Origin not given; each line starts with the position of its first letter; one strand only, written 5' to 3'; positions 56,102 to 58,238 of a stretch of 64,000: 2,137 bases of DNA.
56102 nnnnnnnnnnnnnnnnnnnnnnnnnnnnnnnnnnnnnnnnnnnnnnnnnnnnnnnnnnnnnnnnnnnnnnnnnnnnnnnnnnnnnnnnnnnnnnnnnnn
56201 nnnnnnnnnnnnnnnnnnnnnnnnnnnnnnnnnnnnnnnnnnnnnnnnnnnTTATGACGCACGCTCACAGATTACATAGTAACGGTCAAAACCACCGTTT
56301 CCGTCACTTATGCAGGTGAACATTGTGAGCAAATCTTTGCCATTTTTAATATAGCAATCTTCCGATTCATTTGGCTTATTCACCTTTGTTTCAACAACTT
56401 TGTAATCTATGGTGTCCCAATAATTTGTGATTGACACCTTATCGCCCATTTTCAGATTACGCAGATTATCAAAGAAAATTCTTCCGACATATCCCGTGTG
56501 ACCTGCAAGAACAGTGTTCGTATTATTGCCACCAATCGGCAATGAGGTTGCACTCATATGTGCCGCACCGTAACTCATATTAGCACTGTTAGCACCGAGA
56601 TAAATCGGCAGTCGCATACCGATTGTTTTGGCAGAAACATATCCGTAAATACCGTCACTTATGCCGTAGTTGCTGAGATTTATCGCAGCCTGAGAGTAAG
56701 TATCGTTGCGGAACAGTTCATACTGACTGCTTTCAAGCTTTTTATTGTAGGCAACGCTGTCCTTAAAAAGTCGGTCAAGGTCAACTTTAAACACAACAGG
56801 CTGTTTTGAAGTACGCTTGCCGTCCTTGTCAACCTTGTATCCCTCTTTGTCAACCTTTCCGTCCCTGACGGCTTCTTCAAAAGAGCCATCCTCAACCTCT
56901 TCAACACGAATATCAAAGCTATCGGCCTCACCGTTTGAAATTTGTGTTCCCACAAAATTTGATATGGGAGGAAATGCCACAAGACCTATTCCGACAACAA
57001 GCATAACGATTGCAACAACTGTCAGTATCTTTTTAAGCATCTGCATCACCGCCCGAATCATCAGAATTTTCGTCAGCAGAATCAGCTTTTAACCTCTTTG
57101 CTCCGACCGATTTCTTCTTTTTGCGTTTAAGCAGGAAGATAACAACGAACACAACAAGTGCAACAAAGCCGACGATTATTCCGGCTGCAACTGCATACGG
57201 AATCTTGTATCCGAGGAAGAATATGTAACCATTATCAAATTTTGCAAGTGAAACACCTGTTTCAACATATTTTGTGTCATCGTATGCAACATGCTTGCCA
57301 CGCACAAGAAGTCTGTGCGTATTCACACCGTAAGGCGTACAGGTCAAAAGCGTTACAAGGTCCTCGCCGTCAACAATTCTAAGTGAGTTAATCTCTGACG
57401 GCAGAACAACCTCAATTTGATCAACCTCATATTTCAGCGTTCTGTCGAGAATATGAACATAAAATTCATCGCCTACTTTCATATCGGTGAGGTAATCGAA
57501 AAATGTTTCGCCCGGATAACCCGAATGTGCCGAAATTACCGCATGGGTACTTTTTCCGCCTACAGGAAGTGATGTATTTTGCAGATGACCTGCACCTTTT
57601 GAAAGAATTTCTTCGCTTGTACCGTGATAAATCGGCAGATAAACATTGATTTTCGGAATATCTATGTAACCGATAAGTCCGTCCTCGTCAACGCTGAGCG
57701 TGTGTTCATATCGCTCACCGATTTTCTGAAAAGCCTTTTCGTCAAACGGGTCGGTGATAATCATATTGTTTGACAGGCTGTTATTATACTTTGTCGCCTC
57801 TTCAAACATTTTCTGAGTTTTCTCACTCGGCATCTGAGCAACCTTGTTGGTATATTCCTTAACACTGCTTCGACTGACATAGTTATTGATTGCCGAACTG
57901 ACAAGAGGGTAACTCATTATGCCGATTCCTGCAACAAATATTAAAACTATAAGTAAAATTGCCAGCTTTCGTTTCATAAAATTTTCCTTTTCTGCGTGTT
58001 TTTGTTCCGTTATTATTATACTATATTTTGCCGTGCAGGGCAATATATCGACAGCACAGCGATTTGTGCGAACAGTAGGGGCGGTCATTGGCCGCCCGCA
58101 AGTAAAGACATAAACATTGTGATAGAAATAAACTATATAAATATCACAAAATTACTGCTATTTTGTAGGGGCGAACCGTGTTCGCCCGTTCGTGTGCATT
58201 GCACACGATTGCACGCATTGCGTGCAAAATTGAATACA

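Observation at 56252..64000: Sortase-dependent pilus locus (adhesin, E-box backbone pilin, two class-C sortases) next to the dockerin triplet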

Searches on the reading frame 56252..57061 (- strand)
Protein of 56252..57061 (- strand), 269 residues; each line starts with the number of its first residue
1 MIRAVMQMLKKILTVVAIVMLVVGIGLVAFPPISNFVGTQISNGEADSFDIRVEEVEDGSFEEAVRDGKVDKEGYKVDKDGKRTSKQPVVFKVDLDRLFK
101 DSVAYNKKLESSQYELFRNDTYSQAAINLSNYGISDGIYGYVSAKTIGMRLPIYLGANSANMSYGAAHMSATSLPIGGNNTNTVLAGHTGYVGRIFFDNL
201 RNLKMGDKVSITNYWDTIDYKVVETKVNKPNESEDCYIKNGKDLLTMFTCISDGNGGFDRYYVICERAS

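Call 3: search_protein_families(library=pfam, proteins=[window:56252-57061:-], max_evalue=0.01)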
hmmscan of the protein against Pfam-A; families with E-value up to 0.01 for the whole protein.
window:56252-57061:- (269 aa): 1 family
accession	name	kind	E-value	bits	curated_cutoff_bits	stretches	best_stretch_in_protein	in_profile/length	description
PF04203.18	Sortase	-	3.9e-20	72.3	26.6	1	146-267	5-124/125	Sortase domain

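Call 4: search_protein_families(library=ncbifam, proteins=[window:56252-57061:-], max_evalue=0.01)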
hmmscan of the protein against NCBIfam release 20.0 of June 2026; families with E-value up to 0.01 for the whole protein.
window:56252-57061:- (269 aa): 6 families
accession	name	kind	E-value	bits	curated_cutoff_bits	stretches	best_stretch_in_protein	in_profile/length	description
NF033745.1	class_C_sortase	subfamily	2.1e-40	138.8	160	1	93-253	43-207/220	class C sortase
TIGR01076.1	sortase_fam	subfamily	3.5e-27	94.8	39.35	1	140-252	1-113/136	sortase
NF033746.1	class_D_sortase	subfamily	8.6e-12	45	165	1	139-251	10-115/135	class D sortase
NF058671.1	sortase_SrtD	exception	1.4e-11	44.4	140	1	135-250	60-168/187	class D sortase, LPxTATN-specific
TIGR03784.1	marine_sortase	equivalog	7.6e-10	38.7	158.25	1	120-251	47-157/174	class GN sortase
NF033747.1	class_E_sortase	subfamily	3e-07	30.5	160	1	148-234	82-166/211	class E sortase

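Call 46: search_solved_structures(query=window:56252-57061:-, max_evalue=0.001, show_alignments=2)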
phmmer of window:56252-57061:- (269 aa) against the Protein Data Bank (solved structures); distinct sequences matched with E-value up to 0.001: 34.
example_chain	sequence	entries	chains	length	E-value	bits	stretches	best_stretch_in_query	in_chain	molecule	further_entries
3o0p_A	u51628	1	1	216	5.8e-25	91.7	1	89-251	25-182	Sortase family protein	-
8t28_A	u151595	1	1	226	2.2e-22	83.2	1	93-254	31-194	Class C sortase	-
2xwg_A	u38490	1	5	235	6.3e-22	81.7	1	136-255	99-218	SORTASE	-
2w1k_A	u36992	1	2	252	2.6e-21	79.7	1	101-251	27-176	PUTATIVE SORTASE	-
3re9_A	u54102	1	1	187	2.9e-21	79.5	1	139-251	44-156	Sortase-like protein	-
4g1h_A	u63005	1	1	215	8.9e-21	77.9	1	139-251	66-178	Sortase family protein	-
4d7w_A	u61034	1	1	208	2.4e-20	76.5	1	97-254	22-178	SORTASE FAMILY PROTEIN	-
2w1j_A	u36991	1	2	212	2.5e-20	76.5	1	139-251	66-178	PUTATIVE SORTASE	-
7d6p_A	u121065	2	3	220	7.3e-20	74.9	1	107-254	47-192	Sortase family protein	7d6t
6ixz_A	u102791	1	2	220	7.4e-20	74.9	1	107-254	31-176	Sortase family protein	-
4g1j_A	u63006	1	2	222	4.5e-19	72.4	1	138-251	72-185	Sortase family protein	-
2wts_A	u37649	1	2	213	4.5e-19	72.3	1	139-251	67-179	PUTATIVE SORTASE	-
3rbi_A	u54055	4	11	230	5e-19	72.2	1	138-251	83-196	Sortase family protein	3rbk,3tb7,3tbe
3rbj_A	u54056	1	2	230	7e-18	68.4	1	139-250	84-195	Sortase family protein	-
6bwe_A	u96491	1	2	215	1.5e-17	67.3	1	139-251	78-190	Putative fimbrial associated sortase-like protein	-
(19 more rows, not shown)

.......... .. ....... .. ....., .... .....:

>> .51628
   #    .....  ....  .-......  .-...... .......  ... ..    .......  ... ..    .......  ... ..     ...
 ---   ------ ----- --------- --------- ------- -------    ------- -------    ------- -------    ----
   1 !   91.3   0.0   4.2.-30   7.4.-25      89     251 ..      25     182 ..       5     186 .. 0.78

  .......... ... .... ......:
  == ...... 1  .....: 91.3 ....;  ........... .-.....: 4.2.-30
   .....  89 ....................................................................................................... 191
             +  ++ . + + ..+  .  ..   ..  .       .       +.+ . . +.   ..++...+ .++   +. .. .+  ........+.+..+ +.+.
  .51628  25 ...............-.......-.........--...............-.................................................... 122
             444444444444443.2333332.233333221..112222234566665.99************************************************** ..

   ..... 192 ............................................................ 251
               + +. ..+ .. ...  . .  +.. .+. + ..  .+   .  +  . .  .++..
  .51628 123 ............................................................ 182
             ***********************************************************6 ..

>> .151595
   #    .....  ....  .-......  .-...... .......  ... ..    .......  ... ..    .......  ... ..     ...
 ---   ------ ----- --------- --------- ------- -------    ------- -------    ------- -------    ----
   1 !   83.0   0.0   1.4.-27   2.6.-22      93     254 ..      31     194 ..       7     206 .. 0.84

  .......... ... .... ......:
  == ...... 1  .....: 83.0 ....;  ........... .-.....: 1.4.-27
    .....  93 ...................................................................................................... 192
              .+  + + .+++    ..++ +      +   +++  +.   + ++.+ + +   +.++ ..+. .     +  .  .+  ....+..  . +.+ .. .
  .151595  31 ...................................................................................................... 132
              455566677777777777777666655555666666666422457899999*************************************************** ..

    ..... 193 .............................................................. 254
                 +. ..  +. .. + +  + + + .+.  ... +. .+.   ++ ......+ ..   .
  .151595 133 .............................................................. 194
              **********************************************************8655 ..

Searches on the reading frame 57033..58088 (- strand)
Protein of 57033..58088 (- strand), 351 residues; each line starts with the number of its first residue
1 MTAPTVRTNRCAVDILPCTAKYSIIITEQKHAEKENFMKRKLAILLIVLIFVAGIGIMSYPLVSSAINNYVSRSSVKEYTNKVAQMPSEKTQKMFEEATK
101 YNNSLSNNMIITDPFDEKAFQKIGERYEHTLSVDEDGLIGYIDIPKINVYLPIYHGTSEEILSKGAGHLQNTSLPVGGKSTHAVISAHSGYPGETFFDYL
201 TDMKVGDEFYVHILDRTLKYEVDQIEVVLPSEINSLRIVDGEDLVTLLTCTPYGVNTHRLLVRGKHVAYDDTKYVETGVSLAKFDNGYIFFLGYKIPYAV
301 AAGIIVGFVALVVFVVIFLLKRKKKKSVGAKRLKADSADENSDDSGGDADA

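Call 3: search_protein_families(library=pfam, proteins=[window:57033-58088:-], max_evalue=0.01)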
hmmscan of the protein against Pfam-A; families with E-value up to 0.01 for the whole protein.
window:57033-58088:- (351 aa): 4 families
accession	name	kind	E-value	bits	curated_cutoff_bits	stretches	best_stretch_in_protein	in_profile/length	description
PF04203.18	Sortase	-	4.3e-26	91.5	26.6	1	142-266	1-124/125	Sortase domain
PF01594.21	AI-2E_transport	-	5.1e-05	23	34.3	0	35-107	44-120/327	AI-2E family transporter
PF25184.1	YxzE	-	0.0016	19.8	40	0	304-348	3-51/65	YxzE-like putative bacteriocin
PF01034.25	Syndecan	-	0.006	17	25.2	1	296-333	8-44/64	Syndecan domain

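Call 4: search_protein_families(library=ncbifam, proteins=[window:57033-58088:-], max_evalue=0.01)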
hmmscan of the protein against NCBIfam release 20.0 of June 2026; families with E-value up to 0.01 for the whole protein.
window:57033-58088:- (351 aa): 8 families
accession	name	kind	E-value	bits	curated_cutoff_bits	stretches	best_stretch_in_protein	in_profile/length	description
NF033745.1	class_C_sortase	subfamily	8.8e-87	290.4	160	1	48-265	2-219/220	class C sortase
TIGR01076.1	sortase_fam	subfamily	2.2e-48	163.5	39.35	1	140-271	1-132/136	sortase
NF058671.1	sortase_SrtD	exception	1.1e-22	80.6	140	1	89-253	44-171/187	class D sortase, LPxTATN-specific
NF033746.1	class_D_sortase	subfamily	6e-19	68.2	165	1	134-254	5-118/135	class D sortase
NF033747.1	class_E_sortase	subfamily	1.9e-15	57.3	160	1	118-268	50-207/211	class E sortase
TIGR03784.1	marine_sortase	equivalog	2.6e-09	36.9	158.25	1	140-257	52-163/174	class GN sortase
NF006283.1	PRK08455.1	equivalog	0.0069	16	187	0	28-128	4-105/182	flagellar basal body-associated protein FliL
TIGR02872.1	spore_ytvI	equivalog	0.0077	15.7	198.15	1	33-111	44-121/341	sporulation integral membrane protein YtvI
